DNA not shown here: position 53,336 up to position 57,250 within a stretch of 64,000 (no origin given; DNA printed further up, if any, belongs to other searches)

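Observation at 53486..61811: Twin giant zinc-ribbon/nucleotide-cyclase/STAND-ATPase/helical-repeat proteins bracketing an F420-type oxidoreductase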

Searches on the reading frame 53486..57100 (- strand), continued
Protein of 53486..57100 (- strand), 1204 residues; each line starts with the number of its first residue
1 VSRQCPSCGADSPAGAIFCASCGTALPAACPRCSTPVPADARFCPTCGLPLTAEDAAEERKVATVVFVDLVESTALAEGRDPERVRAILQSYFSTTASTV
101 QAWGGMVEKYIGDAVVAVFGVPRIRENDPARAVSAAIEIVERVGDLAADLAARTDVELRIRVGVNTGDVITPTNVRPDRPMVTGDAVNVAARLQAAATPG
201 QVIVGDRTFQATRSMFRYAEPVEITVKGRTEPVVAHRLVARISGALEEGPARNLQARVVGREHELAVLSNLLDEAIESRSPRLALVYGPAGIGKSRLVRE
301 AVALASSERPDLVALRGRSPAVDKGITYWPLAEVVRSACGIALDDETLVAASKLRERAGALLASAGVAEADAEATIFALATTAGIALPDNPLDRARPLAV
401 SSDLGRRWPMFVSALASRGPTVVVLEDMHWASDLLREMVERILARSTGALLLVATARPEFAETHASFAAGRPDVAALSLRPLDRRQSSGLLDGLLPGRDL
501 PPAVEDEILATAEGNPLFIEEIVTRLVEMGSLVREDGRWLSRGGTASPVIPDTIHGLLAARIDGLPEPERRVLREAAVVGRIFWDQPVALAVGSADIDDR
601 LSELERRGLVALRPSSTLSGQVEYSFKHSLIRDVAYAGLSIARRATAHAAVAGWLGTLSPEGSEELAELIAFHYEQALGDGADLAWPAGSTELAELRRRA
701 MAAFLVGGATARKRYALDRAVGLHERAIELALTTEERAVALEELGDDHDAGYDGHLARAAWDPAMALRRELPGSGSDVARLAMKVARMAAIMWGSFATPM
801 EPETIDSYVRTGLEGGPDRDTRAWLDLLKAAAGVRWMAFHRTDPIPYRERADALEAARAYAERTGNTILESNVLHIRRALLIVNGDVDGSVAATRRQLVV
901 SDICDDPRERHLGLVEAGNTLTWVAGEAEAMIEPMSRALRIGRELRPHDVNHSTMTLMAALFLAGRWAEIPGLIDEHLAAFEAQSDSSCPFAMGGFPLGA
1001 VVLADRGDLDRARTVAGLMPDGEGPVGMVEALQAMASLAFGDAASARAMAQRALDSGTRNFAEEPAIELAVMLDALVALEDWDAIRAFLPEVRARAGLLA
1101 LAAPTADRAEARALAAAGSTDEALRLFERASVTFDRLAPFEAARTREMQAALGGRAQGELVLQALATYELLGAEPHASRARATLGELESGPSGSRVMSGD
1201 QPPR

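Call 22: find_encoding_contigs(protein=P0001, flank=10000, max_places=4)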
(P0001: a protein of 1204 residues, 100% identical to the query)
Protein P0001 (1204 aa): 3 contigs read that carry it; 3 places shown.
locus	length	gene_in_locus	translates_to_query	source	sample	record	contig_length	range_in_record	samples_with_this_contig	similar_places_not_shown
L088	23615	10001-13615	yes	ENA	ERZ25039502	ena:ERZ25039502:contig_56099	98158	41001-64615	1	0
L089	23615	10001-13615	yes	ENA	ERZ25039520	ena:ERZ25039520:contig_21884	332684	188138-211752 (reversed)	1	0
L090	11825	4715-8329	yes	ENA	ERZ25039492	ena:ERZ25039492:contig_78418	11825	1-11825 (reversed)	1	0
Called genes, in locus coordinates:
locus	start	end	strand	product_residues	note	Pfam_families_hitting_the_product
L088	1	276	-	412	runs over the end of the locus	PF00266:Aminotran_5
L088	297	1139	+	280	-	PF00581:Rhodanese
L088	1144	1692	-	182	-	PF20660:DUF6812 (weak)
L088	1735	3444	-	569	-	PF04675:DNA_ligase_A_N, PF01068:DNA_ligase_A_M, PF04679:DNA_ligase_A_C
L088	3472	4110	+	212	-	PF13302:Acetyltransf_3, PF13420:Acetyltransf_4, PF00583:Acetyltransf_1, PF13523:Acetyltransf_8 (weak)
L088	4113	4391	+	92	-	-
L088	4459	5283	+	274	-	PF00376:MerR, PF13411:MerR_1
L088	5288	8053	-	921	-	PF13191:AAA_16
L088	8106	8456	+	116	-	-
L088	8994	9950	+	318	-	PF00296:Bac_luciferase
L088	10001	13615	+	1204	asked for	PF12773:DZR, PF13240:Zn_Ribbon_1 (weak), PF13248:Zn_ribbon_3 (faint), PF24463:DUF7577 (faint), PF00211:Guanylate_cyc, PF13191:AAA_16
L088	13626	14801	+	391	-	PF13191:AAA_16 (faint), PF00005:ABC_tran, PF13304:AAA_21 (faint), PF00571:CBS (faint)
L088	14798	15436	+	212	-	PF00528:BPD_transp_1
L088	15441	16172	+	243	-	PF00528:BPD_transp_1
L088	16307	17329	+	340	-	PF04069:OpuAC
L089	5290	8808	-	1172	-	PF12773:DZR, PF13240:Zn_Ribbon_1 (faint), PF24463:DUF7577 (faint), PF00211:Guanylate_cyc, PF13191:AAA_16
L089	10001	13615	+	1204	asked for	PF12773:DZR, PF13240:Zn_Ribbon_1 (weak), PF13248:Zn_ribbon_3 (faint), PF24463:DUF7577 (faint), PF00211:Guanylate_cyc, PF13191:AAA_16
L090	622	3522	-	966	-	PF12773:DZR, PF13240:Zn_Ribbon_1 (faint), PF24463:DUF7577 (faint), PF00211:Guanylate_cyc, PF13191:AAA_16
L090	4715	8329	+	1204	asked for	PF12773:DZR, PF13240:Zn_Ribbon_1 (weak), PF13248:Zn_ribbon_3 (faint), PF24463:DUF7577 (faint), PF00211:Guanylate_cyc, PF13191:AAA_16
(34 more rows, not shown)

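Call 23: find_encoding_contigs(protein=P0005, flank=6000, max_places=1)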
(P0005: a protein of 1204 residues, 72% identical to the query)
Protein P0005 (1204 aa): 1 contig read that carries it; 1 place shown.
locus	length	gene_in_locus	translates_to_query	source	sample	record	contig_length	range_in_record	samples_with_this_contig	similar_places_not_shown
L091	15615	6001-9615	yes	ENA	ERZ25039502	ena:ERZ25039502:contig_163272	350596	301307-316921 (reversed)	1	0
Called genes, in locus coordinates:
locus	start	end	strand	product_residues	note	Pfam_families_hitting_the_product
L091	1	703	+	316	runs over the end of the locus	PF00581:Rhodanese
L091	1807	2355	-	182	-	PF01068:DNA_ligase_A_M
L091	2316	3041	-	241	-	-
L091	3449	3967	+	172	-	-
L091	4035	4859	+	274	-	PF00376:MerR, PF13411:MerR_1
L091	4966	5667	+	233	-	PF00296:Bac_luciferase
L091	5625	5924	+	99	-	-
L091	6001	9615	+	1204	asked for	PF12773:DZR, PF13240:Zn_Ribbon_1 (weak), PF24463:DUF7577 (faint), PF00211:Guanylate_cyc, PF13191:AAA_16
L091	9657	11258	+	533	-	PF00005:ABC_tran, PF13304:AAA_21 (faint)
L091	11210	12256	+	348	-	PF00528:BPD_transp_1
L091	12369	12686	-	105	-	-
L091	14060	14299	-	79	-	-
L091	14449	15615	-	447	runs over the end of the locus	PF03706:LPG_synthase_TM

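Call 24: find_encoding_contigs(protein=P0006, flank=6000, max_places=1)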
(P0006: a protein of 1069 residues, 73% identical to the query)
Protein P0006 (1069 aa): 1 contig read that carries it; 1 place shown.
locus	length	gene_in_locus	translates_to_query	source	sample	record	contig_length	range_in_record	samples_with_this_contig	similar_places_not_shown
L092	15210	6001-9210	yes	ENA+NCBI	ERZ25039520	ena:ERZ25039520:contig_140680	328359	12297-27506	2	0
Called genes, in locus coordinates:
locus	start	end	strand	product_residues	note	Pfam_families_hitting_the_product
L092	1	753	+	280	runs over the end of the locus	PF00581:Rhodanese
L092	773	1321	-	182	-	PF20660:DUF6812 (faint)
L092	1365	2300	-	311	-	PF01068:DNA_ligase_A_M, PF04679:DNA_ligase_A_C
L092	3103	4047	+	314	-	PF13302:Acetyltransf_3, PF13420:Acetyltransf_4, PF13523:Acetyltransf_8 (weak), PF00583:Acetyltransf_1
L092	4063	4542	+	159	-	-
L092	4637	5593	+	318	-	PF00296:Bac_luciferase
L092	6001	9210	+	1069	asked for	PF00211:Guanylate_cyc, PF13191:AAA_16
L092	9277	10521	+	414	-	PF00005:ABC_tran, PF13304:AAA_21 (faint), PF00571:CBS (faint)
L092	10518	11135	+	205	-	PF00528:BPD_transp_1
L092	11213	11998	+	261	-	PF00528:BPD_transp_1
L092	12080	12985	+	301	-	PF04069:OpuAC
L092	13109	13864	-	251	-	-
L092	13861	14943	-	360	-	PF03706:LPG_synthase_TM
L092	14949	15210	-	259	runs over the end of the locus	PF00535:Glycos_transf_2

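Call 25: find_encoding_contigs(protein=P0012, flank=6000, max_places=1)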
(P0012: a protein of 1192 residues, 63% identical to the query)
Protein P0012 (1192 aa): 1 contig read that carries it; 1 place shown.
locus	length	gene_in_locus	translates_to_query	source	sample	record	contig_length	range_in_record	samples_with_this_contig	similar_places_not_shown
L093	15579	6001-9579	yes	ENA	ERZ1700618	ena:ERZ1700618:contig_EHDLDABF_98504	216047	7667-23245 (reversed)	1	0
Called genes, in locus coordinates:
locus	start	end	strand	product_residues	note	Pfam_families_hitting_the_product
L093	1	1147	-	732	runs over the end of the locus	PF13380:CoA_binding_2, PF13607:Succ_CoA_lig, PF13549:ATP-grasp_5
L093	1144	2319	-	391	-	PF02771:Acyl-CoA_dh_N, PF02770:Acyl-CoA_dh_M, PF00441:Acyl-CoA_dh_1, PF08028:Acyl-CoA_dh_2, PF22924:ACOX_C_alpha1 (weak)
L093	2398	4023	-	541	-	PF00890:FAD_binding_2 (faint), PF01266:DAO (faint), PF01946:Thi4 (faint), PF07992:Pyr_redox_2 (faint), PF12831:FAD_oxidored (faint), PF01593:Amino_oxidase, PF13450:NAD_binding_8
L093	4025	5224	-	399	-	PF01571:GCV_T, PF08669:GCV_T_C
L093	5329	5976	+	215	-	PF00440:TetR_N, PF13977:TetR_C_6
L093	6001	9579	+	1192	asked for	PF12773:DZR (weak), PF00211:Guanylate_cyc, PF13191:AAA_16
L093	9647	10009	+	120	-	PF08818:DUF1801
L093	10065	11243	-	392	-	PF07690:MFS_1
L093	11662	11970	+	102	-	-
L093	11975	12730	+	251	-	PF01988:VIT1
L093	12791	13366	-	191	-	PF01738:DLH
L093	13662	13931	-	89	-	-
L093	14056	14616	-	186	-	PF12802:MarR_2, PF01047:MarR, PF13463:HTH_27 (weak), PF22166:WHD_ArnR1 (faint)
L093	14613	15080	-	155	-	PF04075:F420H2_quin_red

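Call 26: find_encoding_contigs(protein=P0011, flank=6000, max_places=1)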
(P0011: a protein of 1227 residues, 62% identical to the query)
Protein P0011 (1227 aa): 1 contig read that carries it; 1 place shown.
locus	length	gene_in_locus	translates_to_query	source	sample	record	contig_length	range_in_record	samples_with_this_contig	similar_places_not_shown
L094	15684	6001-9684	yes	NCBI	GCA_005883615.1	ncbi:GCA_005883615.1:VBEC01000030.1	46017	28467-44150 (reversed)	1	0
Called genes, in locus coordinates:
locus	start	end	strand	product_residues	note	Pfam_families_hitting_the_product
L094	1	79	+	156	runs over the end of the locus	PF00583:Acetyltransf_1, PF13673:Acetyltransf_10, PF13508:Acetyltransf_7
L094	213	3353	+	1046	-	PF00211:Guanylate_cyc, PF00931:NB-ARC (weak), PF01637:ATPase_2 (weak), PF13191:AAA_16 (weak), PF25199:nSTAND_NTPase5 (faint), PF05729:NACHT (weak), PF13401:AAA_22, PF25872:HTH_77 (weak)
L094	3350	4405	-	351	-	PF06224:AlkZ-like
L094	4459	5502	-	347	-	PF01263:Aldose_epim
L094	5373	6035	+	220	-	PF00891:Methyltransf_2 (weak), PF05175:MTS (weak), PF06325:PrmA (weak), PF13847:Methyltransf_31 (weak), PF08241:Methyltransf_11 (weak), PF13649:Methyltransf_25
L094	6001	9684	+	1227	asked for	PF12773:DZR, PF13248:Zn_ribbon_3 (faint), PF24463:DUF7577 (faint), PF13240:Zn_Ribbon_1 (weak), PF00211:Guanylate_cyc, PF13191:AAA_16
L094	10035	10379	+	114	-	-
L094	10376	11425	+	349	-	PF00226:DnaJ, PF01556:DnaJ_C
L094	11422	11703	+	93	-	PF13411:MerR_1, PF13591:MerR_2, PF00376:MerR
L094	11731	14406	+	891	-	PF02861:Clp_N, PF23569:NBD_SMAX1, PF00004:AAA, PF17871:AAA_lid_9, PF00004:AAA, PF07724:AAA_2, PF07728:AAA_5, PF10431:ClpB_D2-small, +7 more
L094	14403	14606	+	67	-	PF05362:Lon_C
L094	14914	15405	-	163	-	PF00160:Pro_isomerase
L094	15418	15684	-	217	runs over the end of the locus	PF00160:Pro_isomerase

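Call 53: find_encoding_contigs(protein=P0009, flank=6000, max_places=1)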
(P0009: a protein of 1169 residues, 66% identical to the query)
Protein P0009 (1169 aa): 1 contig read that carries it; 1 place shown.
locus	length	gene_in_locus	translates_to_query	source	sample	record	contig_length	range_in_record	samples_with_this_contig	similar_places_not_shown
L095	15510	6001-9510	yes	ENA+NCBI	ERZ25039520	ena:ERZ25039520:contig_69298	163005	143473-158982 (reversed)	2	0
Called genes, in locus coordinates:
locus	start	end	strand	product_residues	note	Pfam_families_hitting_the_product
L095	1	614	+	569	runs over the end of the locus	-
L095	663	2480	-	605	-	PF00437:T2SSE, PF27713:UCP018868 (faint), PF01042:Ribonuc_L-PSP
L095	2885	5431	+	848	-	PF00133:tRNA-synt_1, PF09334:tRNA-synt_1g, PF13603:tRNA-synt_1_2, PF00133:tRNA-synt_1, PF08264:Anticodon_1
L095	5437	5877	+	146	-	-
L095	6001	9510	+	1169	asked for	PF00211:Guanylate_cyc, PF13240:Zn_Ribbon_1 (weak), PF13248:Zn_ribbon_3 (faint), PF13191:AAA_16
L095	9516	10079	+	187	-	PF04191:PEMT, PF04140:ICMT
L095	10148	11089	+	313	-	PF00296:Bac_luciferase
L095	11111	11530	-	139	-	-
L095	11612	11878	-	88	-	-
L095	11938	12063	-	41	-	-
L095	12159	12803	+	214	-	PF07336:ABATE, PF11706:zf-CGNR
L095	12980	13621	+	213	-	PF06736:TMEM175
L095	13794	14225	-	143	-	-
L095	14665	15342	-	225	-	PF00440:TetR_N, PF02909:TetR_C_1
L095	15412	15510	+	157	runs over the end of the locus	PF04075:F420H2_quin_red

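Call 54: find_encoding_contigs(protein=P0019, flank=6000, max_places=1)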
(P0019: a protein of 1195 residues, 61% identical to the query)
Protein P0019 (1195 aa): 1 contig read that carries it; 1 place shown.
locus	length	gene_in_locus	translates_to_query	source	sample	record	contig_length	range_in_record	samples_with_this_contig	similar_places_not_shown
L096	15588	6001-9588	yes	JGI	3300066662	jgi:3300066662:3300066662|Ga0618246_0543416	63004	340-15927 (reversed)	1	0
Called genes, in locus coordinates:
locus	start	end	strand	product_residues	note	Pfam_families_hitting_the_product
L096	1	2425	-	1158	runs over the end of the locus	PF00211:Guanylate_cyc, PF13240:Zn_Ribbon_1 (weak), PF24463:DUF7577 (weak), PF13191:AAA_16, PF13401:AAA_22 (faint), PF13424:TPR_12 (faint)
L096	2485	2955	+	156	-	PF00903:Glyoxalase, PF12681:Glyoxalase_2 (weak), PF18029:Glyoxalase_6 (weak)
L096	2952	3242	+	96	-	PF08922:DUF1905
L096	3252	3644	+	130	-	PF00903:Glyoxalase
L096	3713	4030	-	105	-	-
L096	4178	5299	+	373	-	PF06224:AlkZ-like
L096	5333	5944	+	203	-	-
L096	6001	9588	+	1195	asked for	PF12773:DZR, PF13240:Zn_Ribbon_1, PF13248:Zn_ribbon_3 (weak), PF24463:DUF7577 (faint), PF00211:Guanylate_cyc, PF13191:AAA_16, PF13401:AAA_22 (faint)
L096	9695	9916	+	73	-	PF14407:Frankia_peptide (weak)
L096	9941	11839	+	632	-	-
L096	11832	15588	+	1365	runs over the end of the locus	?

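Call 55: find_encoding_contigs(protein=P0025, flank=6000, max_places=1)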
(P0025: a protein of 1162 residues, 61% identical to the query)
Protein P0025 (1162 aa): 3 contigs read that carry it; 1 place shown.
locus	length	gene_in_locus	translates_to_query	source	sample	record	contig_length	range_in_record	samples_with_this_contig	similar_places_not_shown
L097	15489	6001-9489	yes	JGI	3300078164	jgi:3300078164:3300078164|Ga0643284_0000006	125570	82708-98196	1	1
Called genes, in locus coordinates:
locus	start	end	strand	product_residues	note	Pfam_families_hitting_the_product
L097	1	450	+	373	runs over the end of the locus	PF06224:AlkZ-like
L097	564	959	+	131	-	-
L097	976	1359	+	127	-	PF03992:ABM (faint)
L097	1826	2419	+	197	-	PF22422:MGH1-like_GH (weak)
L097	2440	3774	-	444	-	PF00211:Guanylate_cyc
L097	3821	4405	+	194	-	PF00440:TetR_N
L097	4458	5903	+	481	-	PF07690:MFS_1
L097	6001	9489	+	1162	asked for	PF12773:DZR, PF13240:Zn_Ribbon_1, PF13248:Zn_ribbon_3 (weak), PF24460:DUF7575 (faint), PF24463:DUF7577 (weak), PF00211:Guanylate_cyc, PF13191:AAA_16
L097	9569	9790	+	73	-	-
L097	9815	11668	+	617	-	-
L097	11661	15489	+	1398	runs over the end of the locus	PF00211:Guanylate_cyc (faint), PF13191:AAA_16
